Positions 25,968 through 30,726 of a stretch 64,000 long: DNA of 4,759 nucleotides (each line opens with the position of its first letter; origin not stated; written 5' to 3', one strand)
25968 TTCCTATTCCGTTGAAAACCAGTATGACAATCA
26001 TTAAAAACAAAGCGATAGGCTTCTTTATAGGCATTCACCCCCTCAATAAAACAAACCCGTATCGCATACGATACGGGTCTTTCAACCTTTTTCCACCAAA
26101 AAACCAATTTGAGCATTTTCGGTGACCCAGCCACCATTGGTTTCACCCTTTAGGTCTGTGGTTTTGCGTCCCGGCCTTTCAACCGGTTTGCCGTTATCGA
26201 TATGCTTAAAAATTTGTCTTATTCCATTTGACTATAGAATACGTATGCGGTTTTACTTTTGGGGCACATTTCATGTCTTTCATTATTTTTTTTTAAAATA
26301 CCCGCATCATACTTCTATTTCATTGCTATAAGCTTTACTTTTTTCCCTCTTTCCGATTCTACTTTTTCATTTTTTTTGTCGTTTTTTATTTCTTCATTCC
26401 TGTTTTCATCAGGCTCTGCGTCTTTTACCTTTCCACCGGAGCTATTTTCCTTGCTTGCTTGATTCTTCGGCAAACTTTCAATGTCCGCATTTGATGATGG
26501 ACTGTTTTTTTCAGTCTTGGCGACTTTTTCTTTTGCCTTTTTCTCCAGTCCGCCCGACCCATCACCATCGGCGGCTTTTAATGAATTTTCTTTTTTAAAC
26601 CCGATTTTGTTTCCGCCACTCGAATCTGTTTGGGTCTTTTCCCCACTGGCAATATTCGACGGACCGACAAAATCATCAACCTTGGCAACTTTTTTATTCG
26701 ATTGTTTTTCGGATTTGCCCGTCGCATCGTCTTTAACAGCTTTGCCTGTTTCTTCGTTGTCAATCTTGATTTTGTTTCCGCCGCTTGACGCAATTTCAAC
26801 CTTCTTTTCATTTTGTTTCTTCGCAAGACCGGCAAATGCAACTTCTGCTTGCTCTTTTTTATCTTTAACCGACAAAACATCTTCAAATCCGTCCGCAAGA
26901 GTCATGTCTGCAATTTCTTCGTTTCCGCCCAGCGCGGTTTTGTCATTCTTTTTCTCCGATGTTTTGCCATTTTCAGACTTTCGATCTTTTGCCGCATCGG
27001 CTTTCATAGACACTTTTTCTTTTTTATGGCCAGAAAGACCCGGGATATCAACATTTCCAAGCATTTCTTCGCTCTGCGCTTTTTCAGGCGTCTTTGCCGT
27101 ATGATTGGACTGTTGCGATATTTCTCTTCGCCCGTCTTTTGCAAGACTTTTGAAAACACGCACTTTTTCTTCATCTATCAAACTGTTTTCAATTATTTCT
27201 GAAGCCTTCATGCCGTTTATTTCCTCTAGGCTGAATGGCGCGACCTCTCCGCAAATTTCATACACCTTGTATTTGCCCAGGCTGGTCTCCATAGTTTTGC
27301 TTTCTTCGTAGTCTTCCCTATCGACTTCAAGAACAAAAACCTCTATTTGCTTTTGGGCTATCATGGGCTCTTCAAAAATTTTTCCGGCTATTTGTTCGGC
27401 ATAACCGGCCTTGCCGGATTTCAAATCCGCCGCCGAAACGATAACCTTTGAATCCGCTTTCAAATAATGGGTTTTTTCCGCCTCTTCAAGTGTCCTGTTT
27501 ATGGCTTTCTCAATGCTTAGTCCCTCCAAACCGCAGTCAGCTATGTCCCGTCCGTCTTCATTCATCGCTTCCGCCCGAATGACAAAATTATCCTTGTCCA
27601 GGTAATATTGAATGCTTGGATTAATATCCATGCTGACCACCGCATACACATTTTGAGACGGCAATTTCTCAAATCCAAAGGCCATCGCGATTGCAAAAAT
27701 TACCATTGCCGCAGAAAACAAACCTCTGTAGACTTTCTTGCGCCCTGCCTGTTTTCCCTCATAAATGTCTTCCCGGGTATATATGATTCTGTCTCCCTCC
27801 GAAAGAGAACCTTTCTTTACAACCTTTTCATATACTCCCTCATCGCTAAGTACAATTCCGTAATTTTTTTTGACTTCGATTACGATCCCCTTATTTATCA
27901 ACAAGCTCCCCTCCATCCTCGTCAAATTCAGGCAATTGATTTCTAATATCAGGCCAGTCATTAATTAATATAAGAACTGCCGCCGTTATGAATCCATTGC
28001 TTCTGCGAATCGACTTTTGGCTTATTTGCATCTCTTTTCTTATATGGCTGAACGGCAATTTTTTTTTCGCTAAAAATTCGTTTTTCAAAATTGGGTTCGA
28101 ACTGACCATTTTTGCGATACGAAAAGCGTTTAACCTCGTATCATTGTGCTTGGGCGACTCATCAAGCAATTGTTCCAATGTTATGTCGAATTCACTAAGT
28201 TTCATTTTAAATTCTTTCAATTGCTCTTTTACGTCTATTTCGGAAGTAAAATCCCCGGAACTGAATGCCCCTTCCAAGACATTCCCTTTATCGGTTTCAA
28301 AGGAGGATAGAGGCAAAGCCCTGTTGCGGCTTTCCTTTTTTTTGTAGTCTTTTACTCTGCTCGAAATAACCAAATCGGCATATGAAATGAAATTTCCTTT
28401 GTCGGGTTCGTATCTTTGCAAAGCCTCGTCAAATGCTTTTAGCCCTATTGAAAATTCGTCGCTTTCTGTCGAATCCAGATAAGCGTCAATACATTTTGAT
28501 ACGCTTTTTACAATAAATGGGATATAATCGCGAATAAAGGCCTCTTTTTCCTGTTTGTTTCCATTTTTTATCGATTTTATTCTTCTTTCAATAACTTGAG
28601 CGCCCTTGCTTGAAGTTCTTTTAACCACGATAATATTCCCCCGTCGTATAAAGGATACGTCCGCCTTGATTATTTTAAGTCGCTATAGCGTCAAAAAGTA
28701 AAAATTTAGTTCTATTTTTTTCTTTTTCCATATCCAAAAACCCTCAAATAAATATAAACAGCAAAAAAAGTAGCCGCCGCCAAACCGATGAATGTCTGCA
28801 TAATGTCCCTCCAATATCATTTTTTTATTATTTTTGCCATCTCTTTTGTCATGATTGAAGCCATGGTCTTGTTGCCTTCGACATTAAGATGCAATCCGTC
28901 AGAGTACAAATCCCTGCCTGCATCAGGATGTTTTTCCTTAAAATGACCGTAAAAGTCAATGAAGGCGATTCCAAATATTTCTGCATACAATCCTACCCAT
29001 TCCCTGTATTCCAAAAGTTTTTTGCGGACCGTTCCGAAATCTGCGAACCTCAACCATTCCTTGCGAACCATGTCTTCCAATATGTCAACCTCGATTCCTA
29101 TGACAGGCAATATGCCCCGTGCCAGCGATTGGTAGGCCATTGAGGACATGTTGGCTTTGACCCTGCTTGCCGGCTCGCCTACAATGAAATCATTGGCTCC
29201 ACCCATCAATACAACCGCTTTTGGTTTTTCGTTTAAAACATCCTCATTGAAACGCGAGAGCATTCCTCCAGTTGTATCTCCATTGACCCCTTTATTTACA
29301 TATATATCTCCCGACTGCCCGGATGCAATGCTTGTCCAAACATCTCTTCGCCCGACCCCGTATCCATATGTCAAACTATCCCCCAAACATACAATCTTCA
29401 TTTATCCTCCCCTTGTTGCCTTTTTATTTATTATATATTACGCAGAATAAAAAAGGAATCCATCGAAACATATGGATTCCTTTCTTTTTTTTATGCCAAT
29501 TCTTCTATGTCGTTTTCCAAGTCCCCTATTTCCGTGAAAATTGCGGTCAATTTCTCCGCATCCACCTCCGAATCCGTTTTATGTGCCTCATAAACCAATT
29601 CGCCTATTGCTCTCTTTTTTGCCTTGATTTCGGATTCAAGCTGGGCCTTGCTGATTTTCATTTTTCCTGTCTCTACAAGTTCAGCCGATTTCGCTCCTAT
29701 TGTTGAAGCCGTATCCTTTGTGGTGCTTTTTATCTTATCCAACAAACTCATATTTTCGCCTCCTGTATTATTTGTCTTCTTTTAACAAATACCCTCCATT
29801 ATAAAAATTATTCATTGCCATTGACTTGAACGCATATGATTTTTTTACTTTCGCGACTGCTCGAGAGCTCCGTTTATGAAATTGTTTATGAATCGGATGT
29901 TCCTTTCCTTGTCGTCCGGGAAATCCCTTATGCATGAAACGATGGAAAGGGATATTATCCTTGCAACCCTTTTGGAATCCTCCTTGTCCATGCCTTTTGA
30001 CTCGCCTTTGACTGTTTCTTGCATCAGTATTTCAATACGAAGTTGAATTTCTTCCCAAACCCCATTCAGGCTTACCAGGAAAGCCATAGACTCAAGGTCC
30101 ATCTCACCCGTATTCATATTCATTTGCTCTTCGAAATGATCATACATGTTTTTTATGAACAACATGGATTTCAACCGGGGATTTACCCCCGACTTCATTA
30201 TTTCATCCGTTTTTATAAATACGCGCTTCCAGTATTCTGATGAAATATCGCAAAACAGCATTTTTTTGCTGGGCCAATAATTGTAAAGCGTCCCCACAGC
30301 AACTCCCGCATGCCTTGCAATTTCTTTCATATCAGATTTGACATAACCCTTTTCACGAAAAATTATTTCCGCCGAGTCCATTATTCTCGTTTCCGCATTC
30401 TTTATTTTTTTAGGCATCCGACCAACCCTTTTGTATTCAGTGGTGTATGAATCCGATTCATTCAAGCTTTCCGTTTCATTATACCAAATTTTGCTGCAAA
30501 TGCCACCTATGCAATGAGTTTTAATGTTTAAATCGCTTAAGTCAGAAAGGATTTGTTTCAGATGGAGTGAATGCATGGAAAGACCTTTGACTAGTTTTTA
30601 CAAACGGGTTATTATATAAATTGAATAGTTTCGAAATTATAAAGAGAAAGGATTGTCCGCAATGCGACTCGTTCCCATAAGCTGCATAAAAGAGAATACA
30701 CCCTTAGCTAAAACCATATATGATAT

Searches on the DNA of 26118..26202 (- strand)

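Call 15: build_rna_model(alignment_id=A2, structure=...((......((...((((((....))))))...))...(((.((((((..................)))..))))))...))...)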
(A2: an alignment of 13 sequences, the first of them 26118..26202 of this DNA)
Model R1 built from alignment A2 (13 sequences, 87 columns); structure: as given.
model positions 85; base pairs 19; branch points 1; effective number of sequences 1.48; information 0.669 bits per position. Calibrated on 0.2 Mb of random sequence (short: E-values are rough).
structure used (alignment columns):
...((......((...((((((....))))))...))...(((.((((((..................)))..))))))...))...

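Call 16: search_with_rna_model(model_id=R1, sources=[window, L001, L002, L003, L004, L005, L006, L007, L008, L009, L010, L011, L012, L013, L014, L015, L016, L017, L018, L019, L020, L021, L022, L023, L024, L025, L026, L027, L028, L029, L030, L031, L032, L033, L034, L035, L036, L037, L038, L039, L040, L041, L042, L043, L044, L045, L046, L047, L048, L049, L050, L051, L052, L053, L054, L055, L056, L057, L058, L059, L060, L061, L062, L063, L064, L065, L066, L067, L068, L069, L070, L071, L072, L073, L074, L075, L076, L077, L078, L079, L080], max_evalue=0.01)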
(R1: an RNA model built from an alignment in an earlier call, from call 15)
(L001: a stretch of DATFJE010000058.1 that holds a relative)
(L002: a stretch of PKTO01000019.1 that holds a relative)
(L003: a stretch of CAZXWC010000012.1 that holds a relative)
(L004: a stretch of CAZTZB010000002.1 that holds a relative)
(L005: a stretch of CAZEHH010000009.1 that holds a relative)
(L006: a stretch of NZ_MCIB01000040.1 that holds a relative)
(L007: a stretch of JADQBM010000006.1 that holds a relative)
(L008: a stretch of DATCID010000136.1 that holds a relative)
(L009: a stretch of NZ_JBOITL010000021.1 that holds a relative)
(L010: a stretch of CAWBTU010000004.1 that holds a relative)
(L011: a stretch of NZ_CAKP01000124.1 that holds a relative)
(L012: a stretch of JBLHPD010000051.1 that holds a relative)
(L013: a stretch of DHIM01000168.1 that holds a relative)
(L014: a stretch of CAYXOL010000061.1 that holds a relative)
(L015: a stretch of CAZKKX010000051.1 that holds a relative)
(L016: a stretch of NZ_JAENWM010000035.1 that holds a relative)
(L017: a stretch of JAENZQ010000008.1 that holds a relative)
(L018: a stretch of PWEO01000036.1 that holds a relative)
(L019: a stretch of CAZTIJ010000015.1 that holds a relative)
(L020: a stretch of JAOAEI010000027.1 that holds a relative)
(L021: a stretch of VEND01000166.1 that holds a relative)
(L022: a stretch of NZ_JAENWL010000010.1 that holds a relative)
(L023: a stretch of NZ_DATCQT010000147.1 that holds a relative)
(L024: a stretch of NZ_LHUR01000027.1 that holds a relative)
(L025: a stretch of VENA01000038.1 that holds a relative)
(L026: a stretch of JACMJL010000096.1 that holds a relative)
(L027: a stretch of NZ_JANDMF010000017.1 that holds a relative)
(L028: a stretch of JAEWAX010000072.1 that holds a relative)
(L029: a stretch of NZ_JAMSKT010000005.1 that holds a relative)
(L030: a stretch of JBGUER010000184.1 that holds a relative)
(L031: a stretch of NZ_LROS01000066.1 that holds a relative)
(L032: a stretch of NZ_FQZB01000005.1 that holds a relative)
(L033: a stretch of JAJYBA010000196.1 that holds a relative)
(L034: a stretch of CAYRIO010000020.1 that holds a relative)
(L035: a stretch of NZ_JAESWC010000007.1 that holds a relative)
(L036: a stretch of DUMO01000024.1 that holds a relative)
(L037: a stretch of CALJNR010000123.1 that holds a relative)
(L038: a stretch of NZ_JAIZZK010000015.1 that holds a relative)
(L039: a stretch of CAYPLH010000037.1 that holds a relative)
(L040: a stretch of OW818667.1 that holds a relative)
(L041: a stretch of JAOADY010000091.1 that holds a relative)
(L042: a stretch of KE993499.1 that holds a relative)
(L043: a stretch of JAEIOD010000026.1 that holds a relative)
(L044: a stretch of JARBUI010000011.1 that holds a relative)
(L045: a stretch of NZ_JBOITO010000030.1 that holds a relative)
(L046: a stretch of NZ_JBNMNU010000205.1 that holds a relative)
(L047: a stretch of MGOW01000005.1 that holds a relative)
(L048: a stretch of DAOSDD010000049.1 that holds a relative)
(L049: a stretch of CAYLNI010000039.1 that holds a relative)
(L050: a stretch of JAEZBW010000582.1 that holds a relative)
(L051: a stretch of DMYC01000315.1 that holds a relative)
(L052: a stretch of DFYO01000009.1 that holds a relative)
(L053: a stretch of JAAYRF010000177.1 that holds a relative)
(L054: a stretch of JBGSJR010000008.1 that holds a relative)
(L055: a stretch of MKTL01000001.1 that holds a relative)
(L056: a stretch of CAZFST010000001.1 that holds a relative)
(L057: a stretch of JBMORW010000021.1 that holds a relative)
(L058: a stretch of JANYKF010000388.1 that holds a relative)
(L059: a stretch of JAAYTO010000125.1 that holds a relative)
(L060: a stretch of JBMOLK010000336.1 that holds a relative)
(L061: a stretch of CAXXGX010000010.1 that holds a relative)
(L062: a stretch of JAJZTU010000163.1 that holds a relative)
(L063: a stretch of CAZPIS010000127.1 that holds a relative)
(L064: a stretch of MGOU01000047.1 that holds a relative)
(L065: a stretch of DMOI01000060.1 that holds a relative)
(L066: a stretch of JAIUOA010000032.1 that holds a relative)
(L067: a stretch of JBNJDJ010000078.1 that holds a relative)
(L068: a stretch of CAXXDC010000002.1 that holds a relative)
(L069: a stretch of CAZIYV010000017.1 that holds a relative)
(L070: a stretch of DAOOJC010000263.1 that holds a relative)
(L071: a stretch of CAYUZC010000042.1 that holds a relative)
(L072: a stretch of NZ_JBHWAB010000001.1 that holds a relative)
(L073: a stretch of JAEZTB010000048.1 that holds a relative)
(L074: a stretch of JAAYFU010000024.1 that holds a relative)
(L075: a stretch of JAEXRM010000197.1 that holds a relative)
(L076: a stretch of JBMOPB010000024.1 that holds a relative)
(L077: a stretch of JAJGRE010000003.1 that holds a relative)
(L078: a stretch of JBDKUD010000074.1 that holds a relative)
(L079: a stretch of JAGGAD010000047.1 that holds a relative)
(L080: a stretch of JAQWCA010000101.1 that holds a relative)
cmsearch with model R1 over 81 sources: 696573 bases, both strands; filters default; matches with E-value up to 0.01: 19.
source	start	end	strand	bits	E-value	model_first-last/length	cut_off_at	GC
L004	2257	2341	+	102.1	6.8e-29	1-85/85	no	0.51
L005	2272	2356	+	101.7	9.4e-29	1-85/85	no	0.52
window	26118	26202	-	100.9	1.7e-28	1-85/85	no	0.53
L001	2236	2320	+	100.7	2e-28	1-85/85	no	0.53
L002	240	322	+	100.3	2.7e-28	1-85/85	no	0.55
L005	3039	3121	+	99.2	5.7e-28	1-85/85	no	0.54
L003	2236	2320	+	99.2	5.8e-28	1-85/85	no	0.52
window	25352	25434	-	98.8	8e-28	1-85/85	no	0.57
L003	3005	3087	+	97.7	1.8e-27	1-85/85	no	0.49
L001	3004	3086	+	95.9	6.4e-27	1-85/85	no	0.53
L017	2459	2543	+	94.7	1.6e-26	1-85/85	no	0.48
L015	2443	2527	+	94.4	2e-26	1-85/85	no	0.49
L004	3023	3105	+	93.8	3.1e-26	1-85/85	no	0.54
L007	2361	2446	+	90.3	3.9e-25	1-85/85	no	0.49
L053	2937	3037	+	62.1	3.6e-16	1-85/85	no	0.48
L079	418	501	+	53.5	1.9e-13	1-85/85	no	0.48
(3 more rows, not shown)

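Call 28: search_with_rna_model(model_id=R1, sources=[L081, L082, L083, L084, L085, L086, L087, L088], max_evalue=0.01)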
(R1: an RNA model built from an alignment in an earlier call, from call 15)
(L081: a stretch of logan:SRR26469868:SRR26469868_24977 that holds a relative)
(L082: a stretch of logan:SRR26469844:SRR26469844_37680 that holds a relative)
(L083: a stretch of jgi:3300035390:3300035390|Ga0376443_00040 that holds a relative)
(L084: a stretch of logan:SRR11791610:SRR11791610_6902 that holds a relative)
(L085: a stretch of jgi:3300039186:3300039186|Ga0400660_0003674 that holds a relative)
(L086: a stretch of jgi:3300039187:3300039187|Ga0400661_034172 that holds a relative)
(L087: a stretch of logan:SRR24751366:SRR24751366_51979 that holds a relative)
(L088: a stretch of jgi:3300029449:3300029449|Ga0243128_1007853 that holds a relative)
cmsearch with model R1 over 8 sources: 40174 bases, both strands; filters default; matches with E-value up to 0.01: 6.
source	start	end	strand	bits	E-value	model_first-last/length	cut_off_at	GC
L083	2272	2356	+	100.3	1.5e-29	1-85/85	no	0.52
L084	130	214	+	100.3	1.5e-29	1-85/85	no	0.52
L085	2234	2318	+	94.4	1.1e-27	1-85/85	no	0.47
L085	3001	3082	+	93.9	1.7e-27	1-85/85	no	0.49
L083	3042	3123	+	89.3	4.6e-26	1-85/85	no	0.51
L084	900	981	+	89.3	4.6e-26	1-85/85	no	0.51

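Call 35: search_with_rna_model(model_id=R1, sources=[L089, L090, L091, L092, L093, L094, L095, L096, L097, L098, L099, L100, L101, L102, L103, L104, L105, L106, L107, L108, L109, L110, L111, L112, L113, L114, L115, L116, L117, L118, L119, L120, L121, L122, L123, L124, L125, L126, L127, L128, L129, L130, L131, L132, L133, L134, L135, L136, L137, L138, L139, L140, L141, L142, L143, L144, L145], max_evalue=0.001)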
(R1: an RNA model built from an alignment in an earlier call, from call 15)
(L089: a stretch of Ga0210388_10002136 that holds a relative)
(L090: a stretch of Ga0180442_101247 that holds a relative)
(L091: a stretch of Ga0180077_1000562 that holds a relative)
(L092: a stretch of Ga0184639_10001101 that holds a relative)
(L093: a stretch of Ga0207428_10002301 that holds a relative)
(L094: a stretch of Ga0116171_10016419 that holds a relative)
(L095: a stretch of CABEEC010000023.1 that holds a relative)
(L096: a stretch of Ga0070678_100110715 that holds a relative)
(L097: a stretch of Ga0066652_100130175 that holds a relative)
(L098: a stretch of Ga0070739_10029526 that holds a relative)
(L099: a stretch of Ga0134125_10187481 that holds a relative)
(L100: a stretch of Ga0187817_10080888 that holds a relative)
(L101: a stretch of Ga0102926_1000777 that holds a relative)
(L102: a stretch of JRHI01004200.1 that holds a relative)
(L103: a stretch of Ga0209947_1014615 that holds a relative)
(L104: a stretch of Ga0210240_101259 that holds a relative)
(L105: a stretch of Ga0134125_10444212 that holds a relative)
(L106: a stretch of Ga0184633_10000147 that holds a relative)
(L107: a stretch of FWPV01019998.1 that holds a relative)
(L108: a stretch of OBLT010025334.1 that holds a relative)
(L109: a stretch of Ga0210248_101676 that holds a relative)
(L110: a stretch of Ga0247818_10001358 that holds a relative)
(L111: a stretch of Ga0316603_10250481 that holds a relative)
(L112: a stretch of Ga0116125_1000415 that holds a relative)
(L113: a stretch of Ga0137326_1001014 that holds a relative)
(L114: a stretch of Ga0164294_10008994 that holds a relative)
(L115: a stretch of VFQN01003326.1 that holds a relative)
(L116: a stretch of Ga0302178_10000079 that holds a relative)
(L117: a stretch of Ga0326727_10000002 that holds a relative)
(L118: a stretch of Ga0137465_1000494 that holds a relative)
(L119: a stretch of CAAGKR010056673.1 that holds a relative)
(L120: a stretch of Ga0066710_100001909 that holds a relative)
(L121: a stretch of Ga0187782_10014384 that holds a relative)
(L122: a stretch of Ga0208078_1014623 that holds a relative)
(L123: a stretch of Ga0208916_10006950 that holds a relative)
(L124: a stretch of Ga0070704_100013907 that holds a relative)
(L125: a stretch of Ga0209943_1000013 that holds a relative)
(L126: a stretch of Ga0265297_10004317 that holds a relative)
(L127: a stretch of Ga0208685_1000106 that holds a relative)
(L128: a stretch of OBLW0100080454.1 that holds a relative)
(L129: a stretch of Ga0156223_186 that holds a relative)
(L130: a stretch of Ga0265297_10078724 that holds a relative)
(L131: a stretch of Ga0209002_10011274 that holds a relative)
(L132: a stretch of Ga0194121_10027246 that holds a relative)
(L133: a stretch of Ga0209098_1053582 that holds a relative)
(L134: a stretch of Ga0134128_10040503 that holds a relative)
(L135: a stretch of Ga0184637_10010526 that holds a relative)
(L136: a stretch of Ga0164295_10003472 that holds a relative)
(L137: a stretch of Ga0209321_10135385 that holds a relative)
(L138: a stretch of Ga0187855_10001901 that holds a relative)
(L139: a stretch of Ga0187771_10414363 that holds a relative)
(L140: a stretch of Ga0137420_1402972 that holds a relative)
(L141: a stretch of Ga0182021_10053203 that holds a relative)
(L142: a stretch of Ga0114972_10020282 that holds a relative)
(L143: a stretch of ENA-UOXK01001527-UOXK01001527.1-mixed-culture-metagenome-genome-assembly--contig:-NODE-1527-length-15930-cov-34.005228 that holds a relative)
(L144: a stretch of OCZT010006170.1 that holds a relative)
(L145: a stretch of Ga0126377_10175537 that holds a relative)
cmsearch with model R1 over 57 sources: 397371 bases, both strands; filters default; matches with E-value up to 0.001: 5.
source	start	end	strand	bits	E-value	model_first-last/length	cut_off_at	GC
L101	4039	4123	+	100.7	1.1e-28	1-85/85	no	0.53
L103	3606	3688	-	99.6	2.4e-28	1-85/85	no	0.54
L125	3150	3234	-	99.2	3.3e-28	1-85/85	no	0.52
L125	2383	2465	-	97.7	1e-27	1-85/85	no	0.49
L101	4807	4889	+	95.9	3.6e-27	1-85/85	no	0.53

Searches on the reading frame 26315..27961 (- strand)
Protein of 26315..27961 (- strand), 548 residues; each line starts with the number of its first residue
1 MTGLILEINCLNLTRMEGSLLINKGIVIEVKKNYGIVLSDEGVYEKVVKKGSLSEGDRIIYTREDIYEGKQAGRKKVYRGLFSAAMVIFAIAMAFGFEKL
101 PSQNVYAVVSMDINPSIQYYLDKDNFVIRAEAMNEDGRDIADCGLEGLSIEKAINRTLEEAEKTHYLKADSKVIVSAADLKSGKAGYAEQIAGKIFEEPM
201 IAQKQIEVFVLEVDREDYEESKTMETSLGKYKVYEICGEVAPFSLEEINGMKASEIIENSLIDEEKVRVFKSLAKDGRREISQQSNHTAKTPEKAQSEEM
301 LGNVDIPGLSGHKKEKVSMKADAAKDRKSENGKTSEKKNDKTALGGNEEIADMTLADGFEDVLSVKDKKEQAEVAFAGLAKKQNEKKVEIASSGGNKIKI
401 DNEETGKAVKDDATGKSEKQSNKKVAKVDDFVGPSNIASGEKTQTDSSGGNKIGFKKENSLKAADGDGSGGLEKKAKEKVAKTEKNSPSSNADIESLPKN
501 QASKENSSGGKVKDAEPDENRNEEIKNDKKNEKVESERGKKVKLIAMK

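Call 31: search_protein_families(library=pfam, proteins=[window:26315-27961:-], max_evalue=0.001)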
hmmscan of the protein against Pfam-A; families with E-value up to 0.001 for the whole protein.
window:26315-27961:- (548 aa): 2 families
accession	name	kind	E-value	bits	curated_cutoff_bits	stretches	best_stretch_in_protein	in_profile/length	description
PF23750.1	RsgI_M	-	3.3e-24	86.4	25.3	1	106-235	1-132/133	Anti-sigma factor RsgI-like central domain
PF12791.13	RsgI_N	-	3.4e-08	33.7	25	1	23-62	2-40/40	Anti-sigma factor N-terminus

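Call 49: search_protein_families(library=ncbifam, proteins=[window:26315-27961:-], max_evalue=0.01)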
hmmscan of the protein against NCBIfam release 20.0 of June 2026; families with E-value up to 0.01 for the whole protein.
window:26315-27961:- (548 aa): 0 families

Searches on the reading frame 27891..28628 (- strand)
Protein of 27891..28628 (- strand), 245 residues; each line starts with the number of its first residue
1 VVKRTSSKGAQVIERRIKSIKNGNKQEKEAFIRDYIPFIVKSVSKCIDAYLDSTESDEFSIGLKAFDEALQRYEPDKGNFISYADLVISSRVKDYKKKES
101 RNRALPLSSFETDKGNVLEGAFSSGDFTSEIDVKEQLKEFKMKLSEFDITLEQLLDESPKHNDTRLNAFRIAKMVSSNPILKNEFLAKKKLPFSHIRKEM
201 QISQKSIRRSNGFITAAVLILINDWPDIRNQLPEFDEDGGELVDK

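Call 31: search_protein_families(library=pfam, proteins=[window:27891-28628:-], max_evalue=0.001)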
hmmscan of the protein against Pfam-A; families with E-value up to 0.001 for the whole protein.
window:27891-28628:- (245 aa): 0 families

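Call 49: search_protein_families(library=ncbifam, proteins=[window:27891-28628:-], max_evalue=0.01)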
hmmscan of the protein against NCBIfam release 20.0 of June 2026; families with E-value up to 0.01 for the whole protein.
window:27891-28628:- (245 aa): 13 families
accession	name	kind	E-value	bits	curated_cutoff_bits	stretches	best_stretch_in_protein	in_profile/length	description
NF006173.0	PRK08311.2-1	subfamily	5.2e-59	199.6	287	1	7-237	12-247/251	RNA polymerase sigma factor SigI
NF006178.0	PRK08311.2-6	equivalog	1.8e-55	188.1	306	1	11-230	5-229/236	RNA polymerase sigma factor SigI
TIGR02895.1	spore_sigI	equivalog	6e-53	179.8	185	1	18-230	2-217/219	RNA polymerase sigma-I factor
NF006176.0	PRK08311.2-4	equivalog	2.2e-51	174.6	260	1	12-232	12-236/249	RNA polymerase sigma factor SigI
NF006174.0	PRK08311.2-2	equivalog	3.5e-51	173.9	319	1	4-230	8-246/252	RNA polymerase sigma factor SigI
NF006172.0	PRK08311.1-3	equivalog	1.1e-50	172.8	318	1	7-225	9-235/248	RNA polymerase sigma factor SigI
NF006170.0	PRK08311.1-1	equivalog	9.8e-47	159.6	271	1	13-230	6-210/221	RNA polymerase sigma factor SigI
NF006175.0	PRK08311.2-3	subfamily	3.5e-43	147.8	244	1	11-222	5-222/244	RNA polymerase sigma factor SigI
NF006171.0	PRK08311.1-2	equivalog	1.1e-39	136.7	451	1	13-228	13-228/239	RNA polymerase sigma factor SigI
NF006177.0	PRK08311.2-5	equivalog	2.7e-19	69.7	498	1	25-225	17-219/237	RNA polymerase sigma factor SigI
TIGR02937.1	sigma70-ECF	superfamily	9.6e-08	31.8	42.9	1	29-209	4-152/165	sigma-70 family RNA polymerase sigma factor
NF005248.0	PRK06759.1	equivalog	5.7e-05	22.9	133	1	34-136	12-112/156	RNA polymerase factor sigma-70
TIGR02859.1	spore_sigH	equivalog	0.0012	18.3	294.8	1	17-110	10-102/198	RNA polymerase sporulation sigma factor SigH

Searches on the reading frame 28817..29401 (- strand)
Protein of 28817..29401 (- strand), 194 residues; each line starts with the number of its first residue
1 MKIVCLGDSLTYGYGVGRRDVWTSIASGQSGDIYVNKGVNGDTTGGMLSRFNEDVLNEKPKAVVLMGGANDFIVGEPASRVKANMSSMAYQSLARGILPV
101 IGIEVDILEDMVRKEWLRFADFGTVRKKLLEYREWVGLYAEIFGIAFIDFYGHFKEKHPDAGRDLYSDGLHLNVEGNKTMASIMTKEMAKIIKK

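Call 31: search_protein_families(library=pfam, proteins=[window:28817-29401:-], max_evalue=0.001)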
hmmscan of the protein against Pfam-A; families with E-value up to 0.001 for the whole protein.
window:28817-29401:- (194 aa): 2 families
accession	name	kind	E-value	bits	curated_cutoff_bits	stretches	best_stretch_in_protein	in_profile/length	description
PF13472.12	Lipase_GDSL_2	-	7.7e-26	92.1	32.9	1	5-178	1-177/178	GDSL-like Lipase/Acylhydrolase family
PF00657.28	Lipase_GDSL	-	6.5e-18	66.1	23.6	1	3-182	1-206/208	GDSL-like Lipase/Acylhydrolase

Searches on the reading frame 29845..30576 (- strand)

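Call 31: search_protein_families(library=pfam, proteins=[window:29845-30576:-], max_evalue=0.001)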
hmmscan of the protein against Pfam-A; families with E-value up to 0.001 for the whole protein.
window:29845-30576:- (243 aa): 1 family
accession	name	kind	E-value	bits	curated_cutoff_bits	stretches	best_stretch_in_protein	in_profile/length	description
PF00440.29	TetR_N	-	3.3e-12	46.4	24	1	65-108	1-44/47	Bacterial regulatory proteins, tetR family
